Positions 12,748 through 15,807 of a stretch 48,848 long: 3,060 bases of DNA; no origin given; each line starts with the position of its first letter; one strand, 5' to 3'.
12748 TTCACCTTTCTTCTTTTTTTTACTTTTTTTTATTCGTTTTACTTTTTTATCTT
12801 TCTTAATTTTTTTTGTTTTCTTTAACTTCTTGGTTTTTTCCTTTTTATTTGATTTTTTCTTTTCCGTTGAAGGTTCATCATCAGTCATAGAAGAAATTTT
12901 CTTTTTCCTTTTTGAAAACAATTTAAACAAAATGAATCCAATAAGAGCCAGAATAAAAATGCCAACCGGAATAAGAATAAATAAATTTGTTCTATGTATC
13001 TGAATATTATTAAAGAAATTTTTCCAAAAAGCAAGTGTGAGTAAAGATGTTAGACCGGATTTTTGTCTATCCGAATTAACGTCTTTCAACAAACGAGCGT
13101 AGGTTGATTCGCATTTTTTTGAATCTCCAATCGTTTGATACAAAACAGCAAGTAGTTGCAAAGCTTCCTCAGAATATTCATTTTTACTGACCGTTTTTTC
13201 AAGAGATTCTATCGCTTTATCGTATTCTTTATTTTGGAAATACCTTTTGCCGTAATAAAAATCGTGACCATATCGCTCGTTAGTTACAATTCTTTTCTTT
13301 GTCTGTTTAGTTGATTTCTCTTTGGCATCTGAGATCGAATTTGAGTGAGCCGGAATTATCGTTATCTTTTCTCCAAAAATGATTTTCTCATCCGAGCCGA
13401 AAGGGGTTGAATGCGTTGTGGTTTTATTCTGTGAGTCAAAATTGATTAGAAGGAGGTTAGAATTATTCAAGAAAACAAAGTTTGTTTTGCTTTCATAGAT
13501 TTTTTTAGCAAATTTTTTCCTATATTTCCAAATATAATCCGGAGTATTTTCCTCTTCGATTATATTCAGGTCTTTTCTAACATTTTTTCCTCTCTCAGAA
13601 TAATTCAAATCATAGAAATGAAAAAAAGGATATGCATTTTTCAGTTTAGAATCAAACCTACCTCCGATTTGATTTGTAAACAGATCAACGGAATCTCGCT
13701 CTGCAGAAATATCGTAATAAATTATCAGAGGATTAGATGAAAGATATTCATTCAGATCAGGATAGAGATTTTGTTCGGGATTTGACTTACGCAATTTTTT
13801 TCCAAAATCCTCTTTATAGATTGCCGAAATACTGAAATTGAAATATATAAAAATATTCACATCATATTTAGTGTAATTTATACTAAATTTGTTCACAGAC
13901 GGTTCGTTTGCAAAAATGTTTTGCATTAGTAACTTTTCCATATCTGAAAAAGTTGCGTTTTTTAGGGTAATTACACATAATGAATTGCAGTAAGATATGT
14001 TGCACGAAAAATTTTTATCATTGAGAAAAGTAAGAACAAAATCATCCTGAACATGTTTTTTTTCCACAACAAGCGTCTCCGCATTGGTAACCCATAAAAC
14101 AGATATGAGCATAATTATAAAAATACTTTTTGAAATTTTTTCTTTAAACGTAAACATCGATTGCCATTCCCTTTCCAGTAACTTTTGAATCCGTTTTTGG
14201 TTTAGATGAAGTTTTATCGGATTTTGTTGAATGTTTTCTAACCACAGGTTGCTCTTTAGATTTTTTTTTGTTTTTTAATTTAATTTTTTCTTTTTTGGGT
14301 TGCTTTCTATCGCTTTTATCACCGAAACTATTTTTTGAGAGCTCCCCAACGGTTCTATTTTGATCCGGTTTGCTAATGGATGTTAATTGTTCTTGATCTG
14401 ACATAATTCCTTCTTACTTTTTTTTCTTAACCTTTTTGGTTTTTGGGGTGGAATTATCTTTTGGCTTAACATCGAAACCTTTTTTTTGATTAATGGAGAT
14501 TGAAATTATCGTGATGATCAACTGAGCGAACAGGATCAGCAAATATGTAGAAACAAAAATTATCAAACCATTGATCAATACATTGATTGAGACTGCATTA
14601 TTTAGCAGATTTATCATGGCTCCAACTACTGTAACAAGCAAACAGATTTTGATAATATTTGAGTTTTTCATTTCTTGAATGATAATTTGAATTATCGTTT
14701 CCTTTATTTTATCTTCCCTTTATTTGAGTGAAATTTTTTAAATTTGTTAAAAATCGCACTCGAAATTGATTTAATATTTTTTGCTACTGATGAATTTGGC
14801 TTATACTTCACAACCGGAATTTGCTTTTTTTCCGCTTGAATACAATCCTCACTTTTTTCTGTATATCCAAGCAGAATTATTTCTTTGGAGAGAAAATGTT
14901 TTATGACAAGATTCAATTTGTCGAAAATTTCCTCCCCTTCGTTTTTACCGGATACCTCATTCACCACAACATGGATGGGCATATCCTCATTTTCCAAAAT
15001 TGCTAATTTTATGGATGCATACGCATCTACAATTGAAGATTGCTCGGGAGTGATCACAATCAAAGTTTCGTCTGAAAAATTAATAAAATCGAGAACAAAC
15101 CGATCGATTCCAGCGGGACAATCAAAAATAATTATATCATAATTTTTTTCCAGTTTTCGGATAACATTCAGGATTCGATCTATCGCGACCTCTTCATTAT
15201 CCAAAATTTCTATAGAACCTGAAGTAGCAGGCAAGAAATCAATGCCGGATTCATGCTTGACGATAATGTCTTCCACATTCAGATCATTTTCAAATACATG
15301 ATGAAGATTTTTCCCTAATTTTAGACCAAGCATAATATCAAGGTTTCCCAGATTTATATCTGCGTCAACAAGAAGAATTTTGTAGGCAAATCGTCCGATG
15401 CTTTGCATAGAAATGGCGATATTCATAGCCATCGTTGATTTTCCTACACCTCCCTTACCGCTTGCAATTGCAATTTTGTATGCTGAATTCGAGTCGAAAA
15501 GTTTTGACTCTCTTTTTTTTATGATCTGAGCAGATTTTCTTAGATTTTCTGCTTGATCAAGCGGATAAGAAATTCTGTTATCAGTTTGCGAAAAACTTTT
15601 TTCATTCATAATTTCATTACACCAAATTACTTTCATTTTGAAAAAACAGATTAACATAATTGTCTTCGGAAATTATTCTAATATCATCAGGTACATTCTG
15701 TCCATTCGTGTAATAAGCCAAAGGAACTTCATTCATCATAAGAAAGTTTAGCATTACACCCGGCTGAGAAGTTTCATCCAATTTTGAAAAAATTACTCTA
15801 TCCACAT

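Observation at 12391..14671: Three unrecognisable ORFs between flhG and motB, including a 588-aa membrane protein with a cytoplasmic HTH tail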

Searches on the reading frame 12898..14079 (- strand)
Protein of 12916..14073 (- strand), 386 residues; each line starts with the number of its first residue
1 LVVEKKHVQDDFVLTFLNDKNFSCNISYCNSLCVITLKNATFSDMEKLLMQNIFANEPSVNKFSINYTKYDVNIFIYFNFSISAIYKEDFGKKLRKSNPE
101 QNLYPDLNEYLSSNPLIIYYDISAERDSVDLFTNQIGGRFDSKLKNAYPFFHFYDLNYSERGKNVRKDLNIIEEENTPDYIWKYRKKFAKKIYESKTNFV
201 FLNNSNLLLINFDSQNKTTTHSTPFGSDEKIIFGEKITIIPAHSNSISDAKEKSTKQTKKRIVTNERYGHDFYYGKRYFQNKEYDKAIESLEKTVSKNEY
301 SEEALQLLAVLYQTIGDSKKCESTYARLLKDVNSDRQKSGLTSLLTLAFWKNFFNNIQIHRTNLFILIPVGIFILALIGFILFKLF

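Call 10: find_homologous_proteins(query=window:12916-14073:-, max_evalue=0.01)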
Query seq(386 aa) (386 aa): 1 proteins with E <= 0.01 among 2787 candidates.
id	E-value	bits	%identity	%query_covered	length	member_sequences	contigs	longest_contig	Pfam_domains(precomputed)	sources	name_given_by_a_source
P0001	2.1e-251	852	100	100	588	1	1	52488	-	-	-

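Call 26: search_protein_representatives(alignment_id=A1)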
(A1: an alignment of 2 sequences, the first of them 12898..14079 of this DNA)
Query: 2 sequences, 424 profile positions. Proteins with E-value up to 0.001 (for the whole library): 68; up to 1e-10: 3; up to 1e-30: 2. The best 68 are listed.
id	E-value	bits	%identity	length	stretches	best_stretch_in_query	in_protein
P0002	1.1e-229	779.1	-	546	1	2-422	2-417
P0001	1.4e-209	712.8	-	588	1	5-424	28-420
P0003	1.4e-11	60.5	-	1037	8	289-366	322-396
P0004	1.6e-06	43.9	-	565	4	297-356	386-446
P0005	3.1e-06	42.9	-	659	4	269-358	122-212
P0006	3.4e-06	42.7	-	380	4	307-366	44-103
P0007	4.2e-06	42.4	-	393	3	246-347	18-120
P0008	4.5e-06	42.3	-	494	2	260-357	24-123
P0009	8.6e-06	41.4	-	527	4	301-362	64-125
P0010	8.9e-06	41.4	-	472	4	302-356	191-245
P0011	9.7e-06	41.2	-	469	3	274-349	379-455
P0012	1.7e-05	40.5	-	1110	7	276-381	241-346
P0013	1.9e-05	40.3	-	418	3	300-359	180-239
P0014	1.9e-05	40.3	-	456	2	260-358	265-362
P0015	2.1e-05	40.2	-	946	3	301-365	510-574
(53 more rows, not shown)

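Call 46: predict_structure(alignment_id=A1)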
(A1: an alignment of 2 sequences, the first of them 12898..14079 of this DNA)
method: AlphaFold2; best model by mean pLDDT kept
length: 394 residues; sequences in the alignment: 2
mean_pLDDT: 48.9   pTM: 0.35
mean pLDDT of the five models: 48.9, 45.9, 44.6, 43.5, 42.1
residues with pLDDT >= 90: 0; 70-90: 58; 50-70: 114; < 50: 222
segments of 3 or more residues with pLDDT < 50: 1-3, 20-22, 90-120, 124-209, 211-271, 336-368
pLDDT, mean of each block of 10 residues (from residue 1): 48 55 54 66 62 67 67 66 58 28 29 42 46 38 35 31 35 32 37 46 40 38 22 27 35 36 35 58 66 78 67 73 72 50 32 39 46 75 78 53
secondary structure, 60 per line:
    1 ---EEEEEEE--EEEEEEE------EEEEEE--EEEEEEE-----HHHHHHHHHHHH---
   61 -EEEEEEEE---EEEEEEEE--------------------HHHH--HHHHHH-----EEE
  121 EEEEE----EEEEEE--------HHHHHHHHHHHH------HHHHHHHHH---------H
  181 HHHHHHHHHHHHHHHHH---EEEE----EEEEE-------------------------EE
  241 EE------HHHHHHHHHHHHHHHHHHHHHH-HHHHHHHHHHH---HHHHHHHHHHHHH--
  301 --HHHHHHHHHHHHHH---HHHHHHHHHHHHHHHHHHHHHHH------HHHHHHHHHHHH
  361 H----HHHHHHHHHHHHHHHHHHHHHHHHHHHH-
elements in order: E4-10 E13-19 E26-31 E34-40 H46-57 E62-69 E73-80 H101-104 H107-112 E118-125 E130-135 H144-155 H162-170 H180-197 E201-204 E209-213 E239-242 H249-270 H272-282 H286-298 H303-316 H320-342 H349-361 H366-393

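Call 48: search_solved_structures(query=A1, max_evalue=10)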
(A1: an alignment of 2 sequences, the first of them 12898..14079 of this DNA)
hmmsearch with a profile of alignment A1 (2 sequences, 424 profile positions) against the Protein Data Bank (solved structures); distinct sequences matched with E-value up to 10: 49.
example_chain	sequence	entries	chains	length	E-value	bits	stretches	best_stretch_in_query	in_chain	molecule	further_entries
7wzb_B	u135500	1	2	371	4.7e-08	35.6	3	298-344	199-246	Lipopolysaccharide assembly protein B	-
8v24_A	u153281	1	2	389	1.6e-07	33.9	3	275-345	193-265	Lipopolysaccharide assembly protein B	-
7t6d_A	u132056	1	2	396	1.7e-07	33.8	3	276-345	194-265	Lipopolysaccharide assembly protein B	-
8bu0_A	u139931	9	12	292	1.1e-06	31.2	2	301-331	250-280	Consensus tetratricopeptide repeat protein | Crystal structure of an 8-repeat consensus TPR superhelix with Zinc. | Monomer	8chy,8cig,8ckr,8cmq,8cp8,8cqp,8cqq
7obi_A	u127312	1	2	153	4.3e-06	29.2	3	302-356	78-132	CTPR-rv4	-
9qhb_A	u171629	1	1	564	5.1e-06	28.9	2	301-337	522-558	Engineered tetratricopeptide repeat protein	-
4zlh_A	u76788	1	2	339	8.2e-05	25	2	275-344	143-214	Lipopolysaccharide assembly protein B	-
9qhc_A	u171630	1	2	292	0.00013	24.3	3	301-354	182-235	Engineered tetratricopeptide repeat protein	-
9up5_A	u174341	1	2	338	0.00015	24.1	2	298-350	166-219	Lipopolysaccharide assembly protein B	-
2fo7_A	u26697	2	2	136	0.00073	21.8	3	301-331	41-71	SYNTHETIC CONSENSUS TPR PROTEIN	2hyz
8ch0_A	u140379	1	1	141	0.0011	21.2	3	301-331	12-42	Consensus tetratricopeptide repeat protein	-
9gzg_A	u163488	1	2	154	0.0011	21.2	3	302-371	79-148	Engineered CTPR protein with glutamic acids for conductivity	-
6vfh_A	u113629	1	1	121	0.0094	18.2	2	301-335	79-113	T33_dn10A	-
4ga0_A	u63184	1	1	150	0.013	17.7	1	297-354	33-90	E3 SUMO-protein ligase RanBP2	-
1na0_A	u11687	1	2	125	0.015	17.5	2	300-337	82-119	designed protein CTPR3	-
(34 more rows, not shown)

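Call 50: fold_search(model_id=the predicted structure, library=pdb)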
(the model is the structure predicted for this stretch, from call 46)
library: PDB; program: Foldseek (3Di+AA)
matches with E <= 10: 1230; with E <= 0.001: 0
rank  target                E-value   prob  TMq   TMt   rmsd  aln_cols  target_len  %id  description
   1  2avp                  2.7e-02  1.00  0.15  0.80   1.6        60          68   28  Crystal structure of an 8 repeat consensus TPR superhelix (released 2005-09-13)
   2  5zs3_A                3.2e-02  0.57  0.11  0.30  14.9       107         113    9  Small heat shock protein from M. marinum:Form-1 (released 2019-01-30)
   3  2fo7                  4.9e-02  1.00  0.15  0.42   9.4        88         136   23  Crystal structure of an 8 repeat consensus TPR superhelix (trigonal crystal form) (released 2006-03-07)
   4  8cqp_C                5.5e-02  1.00  0.15  0.42   1.6        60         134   28  Crystal structure of an 8-repeat consensus TPR superhelix with Calcium (low concentration) (released 2024-03-27)
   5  9qhb                  5.5e-02  1.00  0.15  0.21   1.5        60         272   28  Crystal structure of 16-repeat CTPR protein with eliminated coordination sites (released 2025-10-22)
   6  7vop_V                5.5e-02  0.99  0.15  0.08   6.4        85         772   21  Cryo-EM structure of Xenopus laevis nuclear pore complex cytoplasmic ring subunit (released 2022-02-02)
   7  1na3_A                5.9e-02  1.00  0.15  0.65   6.7        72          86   28  Design of Stable alpha-Helical Arrays from an Idealized TPR Motif (released 2003-06-03)
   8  7vop_X                6.2e-02  1.00  0.16  0.09   7.8        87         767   22  Cryo-EM structure of Xenopus laevis nuclear pore complex cytoplasmic ring subunit (released 2022-02-02)
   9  6vfh_A                6.2e-02  0.99  0.16  0.49  13.2       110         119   21  De novo designed tetrahedral nanoparticle T33_dn10 (released 2020-08-12)
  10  1na0_A                6.2e-02  0.99  0.15  0.46  11.1       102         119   20  Design of Stable alpha-Helical Arrays from an Idealized TPR Motif (released 2003-06-03)
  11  2wqh                  7.9e-02  1.00  0.15  0.54   1.5        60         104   27  Crystal structure of CTPR3Y3 (released 2010-04-07)
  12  8chy                  7.9e-02  1.00  0.16  0.22   7.8        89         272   21  Crystal structure of an 8-repeat consensus TPR superhelix with Zinc. (released 2024-02-21)
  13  4ga2                  8.4e-02  1.00  0.15  0.39   1.7        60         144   28  Structure of the N-terminal domain of Nup358 (released 2012-09-26)
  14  1xpp_A                9.5e-02  0.99  0.13  0.48   2.3        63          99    6  Crystal Structure of TA1416,DNA-directed RNA polymerase subunit L, from Thermoplasma acidophilum (released 2004-11-23)
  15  3ocg                  9.5e-02  0.25  0.09  0.11  13.1       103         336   10  P38 Alpha kinase complexed with a 5-amino-pyrazole based inhibitor (released 2010-11-17)
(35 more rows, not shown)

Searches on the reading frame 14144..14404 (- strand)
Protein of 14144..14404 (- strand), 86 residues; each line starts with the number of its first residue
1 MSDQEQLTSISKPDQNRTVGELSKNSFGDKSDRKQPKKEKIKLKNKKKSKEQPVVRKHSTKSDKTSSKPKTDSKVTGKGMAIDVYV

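Call 3: search_protein_families(library=pfam, proteins=[window:14144-14404:-], max_evalue=1)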
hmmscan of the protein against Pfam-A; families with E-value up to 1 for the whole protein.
window:14144-14404:- (86 aa): 0 families

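Call 4: search_protein_families(library=ncbifam, proteins=[window:14144-14404:-], max_evalue=1)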
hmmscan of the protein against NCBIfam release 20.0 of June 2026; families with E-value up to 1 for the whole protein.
window:14144-14404:- (86 aa): 1 family
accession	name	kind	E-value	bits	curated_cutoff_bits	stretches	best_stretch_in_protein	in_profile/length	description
NF011817.0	PRK15289.1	equivalog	0.033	14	203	1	12-66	45-99/190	chaperone-usher fimbrial major subunit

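Call 111: search_protein_families(library=pfam, proteins=[window:14144-14404:-], max_evalue=10)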
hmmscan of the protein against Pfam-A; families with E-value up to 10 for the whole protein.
window:14144-14404:- (86 aa): 1 family
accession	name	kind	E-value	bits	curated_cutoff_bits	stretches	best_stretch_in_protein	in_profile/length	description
PF14181.11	YqfQ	-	2.5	8.7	27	1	14-70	107-163/166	YqfQ-like protein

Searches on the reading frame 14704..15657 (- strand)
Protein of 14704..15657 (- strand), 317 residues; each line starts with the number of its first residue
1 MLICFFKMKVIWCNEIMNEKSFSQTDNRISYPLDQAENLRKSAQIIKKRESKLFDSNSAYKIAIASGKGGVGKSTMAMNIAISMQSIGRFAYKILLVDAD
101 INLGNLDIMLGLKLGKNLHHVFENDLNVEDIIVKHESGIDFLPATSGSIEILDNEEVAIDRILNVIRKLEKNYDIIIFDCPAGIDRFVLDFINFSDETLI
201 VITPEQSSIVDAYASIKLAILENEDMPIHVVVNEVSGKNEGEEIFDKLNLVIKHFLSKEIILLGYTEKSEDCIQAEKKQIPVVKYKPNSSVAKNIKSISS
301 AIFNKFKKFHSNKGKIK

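Call 3: search_protein_families(library=pfam, proteins=[window:14704-15657:-], max_evalue=1)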
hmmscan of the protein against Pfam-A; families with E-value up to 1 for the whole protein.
window:14704-15657:- (317 aa): 14 families
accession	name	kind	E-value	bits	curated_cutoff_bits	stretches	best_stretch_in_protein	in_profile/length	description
PF13614.12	AAA_31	-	4.1e-21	76.1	27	1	61-209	3-154/177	AAA domain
PF10609.15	ParA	-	2.6e-17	63.5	27.1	1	60-302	4-245/246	NUBPL iron-transfer P-loop NTPase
PF01656.29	CbiA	-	5.6e-13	49.4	25.4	1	62-279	1-122/125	CobQ/CobB/MinD/ParA nucleotide binding domain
PF06564.18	CBP_BcsQ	-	1.7e-10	41.2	21.3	1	64-299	6-230/234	Cellulose biosynthesis protein BcsQ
PF09140.17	MipZ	-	1.3e-08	34.9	20.7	1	62-211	3-135/262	ATPase MipZ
PF00142.24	Fer4_NifH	-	7.5e-07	29.3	25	1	62-306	3-248/271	4Fe-4S iron sulfur cluster binding proteins, NifH/frxC family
PF02374.21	ArsA_ATPase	-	4e-06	26.7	24.3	1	61-183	2-136/305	Anion-transporting ATPase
PF25199.1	nSTAND_NTPase5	-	0.00049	20.4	34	1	48-103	27-82/145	Novel STAND NTPase 5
PF02562.22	PhoH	-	0.0047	16.9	27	1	53-113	12-75/205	PhoH-like protein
PF00931.28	NB-ARC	-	0.0078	15.9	23.5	1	49-91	8-48/248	NB-ARC domain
PF13481.12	AAA_25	-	0.012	15.7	27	1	61-85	34-58/195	AAA domain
PF03193.22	RsgA_GTPase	-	0.032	14.5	30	1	54-81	100-127/174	RsgA GTPase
PF20720.3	nSTAND3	-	0.039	14.1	27.2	1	59-88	16-45/155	Novel STAND NTPase 3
PF13238.12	AAA_18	-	0.22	12.4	29.4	0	66-182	4-82/128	AAA domain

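Call 4: search_protein_families(library=ncbifam, proteins=[window:14704-15657:-], max_evalue=1)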
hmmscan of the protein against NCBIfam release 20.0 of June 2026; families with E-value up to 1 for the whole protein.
window:14704-15657:- (317 aa): 31 families (the best 25 are shown)
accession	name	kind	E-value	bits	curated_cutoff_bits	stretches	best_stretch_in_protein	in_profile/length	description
TIGR01969.1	minD_arch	subfamily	1.2e-39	136.1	201.75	1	62-304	3-232/251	cell division ATPase MinD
TIGR01968.1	minD_bact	equivalog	1.8e-32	112.8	212.9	1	62-309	4-243/261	septum site-determining protein MinD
NF008079.0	PRK10818.1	equivalog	9.9e-17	61.1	508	1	61-213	4-154/270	septum site-determining protein MinD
TIGR03371.1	cellulose_yhjQ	equivalog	5.4e-16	58.8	157.85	1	61-303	3-242/246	cellulose biosynthesis protein BcsQ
NF041546.1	ParA_partition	equivalog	1.6e-14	54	180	2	62-100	2-37/203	ParA family partition ATPase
TIGR03018.1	pepcterm_TyrKin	hypoth_equivalog_domain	1.6e-12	47.2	230.65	1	52-215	28-192/207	XrtA-associated tyrosine autokinase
NF041136.1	MrpORP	equivalog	2.2e-11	43.7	450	1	60-308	6-254/365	iron-sulfur cluster carrier protein MrpORP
TIGR01007.1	eps_fam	subfamily_domain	3.1e-10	40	108.05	1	56-182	14-137/204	polysaccharide biosynthesis tyrosine autokinase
TIGR03815.1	CpaE_hom_Actino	equivalog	6.1e-10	38.7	154.45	1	55-233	107-281/340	septum site-determining protein Ssd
NF033200.1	F430_CfbC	exception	1.9e-09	37.3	402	1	61-307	2-243/260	Ni-sirohydrochlorin a,c-diamide reductive cyclase ATP-dependent reductase subunit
NF008669.0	PRK11670.1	equivalog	7e-09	35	348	1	62-236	110-279/369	iron-sulfur cluster carrier protein ApbC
NF047398.1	AAA_KGGVGR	domain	1.4e-08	35.3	90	1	62-208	5-178/190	KGGVGR-motif variant AAA ATPase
NF041283.1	PrgP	equivalog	3.1e-08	33.3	400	1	59-206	2-156/297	ParA superfamily DNA segregation protein PrgP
TIGR00345.1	GET3_arsA_TRC40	subfamily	9.5e-08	31.9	135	1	66-131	3-65/299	TRC40/GET3/ArsA family transport-energizing ATPase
TIGR03453.1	partition_RepA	equivalog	2.3e-07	30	348.45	1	23-205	64-267/387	plasmid partitioning protein RepA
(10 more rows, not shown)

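Call 63: find_related_loci(query=window:14704-15657:-, collection=metagenome_contigs, flank=8000)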
Query window:14704-15657:- (317 aa) in metagenome_contigs; peptide patterns used: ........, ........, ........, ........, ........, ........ (x = any residue, [..] = any of these).
196 stretches matched a pattern; 2 encode a relative of the query (tblastn E <= 1e-3); 2 distinct loci.
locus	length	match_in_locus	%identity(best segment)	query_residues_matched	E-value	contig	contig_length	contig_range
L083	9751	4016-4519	27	63-233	4e-11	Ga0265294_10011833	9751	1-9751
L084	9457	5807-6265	28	68-203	3e-8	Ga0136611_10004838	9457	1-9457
